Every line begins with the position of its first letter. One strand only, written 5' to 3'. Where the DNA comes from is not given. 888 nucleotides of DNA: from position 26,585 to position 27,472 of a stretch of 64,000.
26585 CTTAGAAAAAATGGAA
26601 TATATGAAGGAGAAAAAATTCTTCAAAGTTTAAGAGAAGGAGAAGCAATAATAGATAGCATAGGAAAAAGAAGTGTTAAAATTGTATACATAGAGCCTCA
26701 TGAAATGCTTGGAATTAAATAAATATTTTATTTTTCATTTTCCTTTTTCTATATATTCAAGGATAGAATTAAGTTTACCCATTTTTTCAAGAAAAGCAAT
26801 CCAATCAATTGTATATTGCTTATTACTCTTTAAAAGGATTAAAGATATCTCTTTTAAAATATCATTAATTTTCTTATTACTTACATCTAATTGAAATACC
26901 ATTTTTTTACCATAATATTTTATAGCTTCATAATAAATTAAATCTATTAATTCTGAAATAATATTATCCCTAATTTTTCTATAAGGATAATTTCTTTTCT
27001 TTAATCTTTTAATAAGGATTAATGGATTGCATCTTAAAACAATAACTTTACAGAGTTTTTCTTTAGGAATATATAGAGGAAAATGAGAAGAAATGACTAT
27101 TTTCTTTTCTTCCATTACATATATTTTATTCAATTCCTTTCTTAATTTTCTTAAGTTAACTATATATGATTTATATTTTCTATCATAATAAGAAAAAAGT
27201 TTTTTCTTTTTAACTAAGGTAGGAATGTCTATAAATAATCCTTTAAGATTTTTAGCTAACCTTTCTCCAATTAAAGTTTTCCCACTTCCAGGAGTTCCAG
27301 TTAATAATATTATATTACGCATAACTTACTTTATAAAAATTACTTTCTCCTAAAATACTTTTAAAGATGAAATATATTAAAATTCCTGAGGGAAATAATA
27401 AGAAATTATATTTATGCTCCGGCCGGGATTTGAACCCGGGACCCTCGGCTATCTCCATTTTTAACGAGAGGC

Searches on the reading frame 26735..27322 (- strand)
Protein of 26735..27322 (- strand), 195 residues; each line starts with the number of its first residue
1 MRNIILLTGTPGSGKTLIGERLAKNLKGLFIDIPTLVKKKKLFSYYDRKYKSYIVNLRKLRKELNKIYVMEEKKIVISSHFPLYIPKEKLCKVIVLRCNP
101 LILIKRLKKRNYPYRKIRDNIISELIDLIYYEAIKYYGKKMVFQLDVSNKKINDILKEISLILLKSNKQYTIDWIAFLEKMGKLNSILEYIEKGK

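Call 7: search_protein_families(library=pfam, max_evalue=0.1, proteins=[window:26735-27322:-])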
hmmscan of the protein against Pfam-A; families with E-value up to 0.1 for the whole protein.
window:26735-27322:- (195 aa): 19 families
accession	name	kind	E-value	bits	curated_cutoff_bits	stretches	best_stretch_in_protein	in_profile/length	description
PF13238.12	AAA_18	-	9.6e-20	71.8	29.4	1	5-126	1-127/128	AAA domain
PF01202.28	SKI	-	5.5e-05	23.8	22.1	1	11-157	1-152/159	Shikimate kinase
PF00004.35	AAA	-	0.00024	22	21.2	1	5-62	1-55/131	ATPase family associated with various cellular activities (AAA)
PF13401.12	AAA_22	-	0.00077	20.2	27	1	2-42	5-50/130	AAA domain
PF13671.12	AAA_33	-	0.0012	19.6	27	1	5-40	2-37/143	AAA domain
PF08433.16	KTI12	-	0.0015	18.5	22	1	4-63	3-43/271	Chromatin associated protein KTI12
PF20720.3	nSTAND3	-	0.0018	18.4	27.2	1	2-29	17-44/155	Novel STAND NTPase 3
PF06745.19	ATPase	-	0.0029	17.4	26.6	1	2-22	19-39/231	KaiC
PF13207.12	AAA_17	-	0.0072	17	27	1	8-110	1-122/136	AAA domain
PF00910.28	RNA_helicase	-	0.0086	17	21.5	1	5-85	1-82/105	RNA helicase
PF09848.15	SLFN-g3_helicase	-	0.011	15.5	24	1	3-38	2-26/354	Schlafen group 3, DNA/RNA helicase domain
PF07728.20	AAA_5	-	0.018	15.5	22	1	5-26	2-23/139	AAA domain (dynein-related subfamily)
PF01078.27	Mg_chelatase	-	0.022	14.6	20.3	1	5-26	25-46/207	Magnesium chelatase, subunit ChlI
PF04851.21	ResIII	-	0.036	14.4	22.5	1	5-86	26-113/164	Type III restriction enzyme, res subunit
PF13191.12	AAA_16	-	0.038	14.9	32.6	1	3-28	25-50/167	AAA ATPase domain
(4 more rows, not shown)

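Call 106: search_protein_families(library=ncbifam, max_evalue=1e-10, proteins=[window:26735-27322:-])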
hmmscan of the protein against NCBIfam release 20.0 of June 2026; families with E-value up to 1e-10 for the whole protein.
window:26735-27322:- (195 aa): 1 family
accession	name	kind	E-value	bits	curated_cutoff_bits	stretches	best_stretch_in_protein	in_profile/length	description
NF003012.0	PRK03839.1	equivalog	1.6e-28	99.9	152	1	4-180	2-167/180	putative kinase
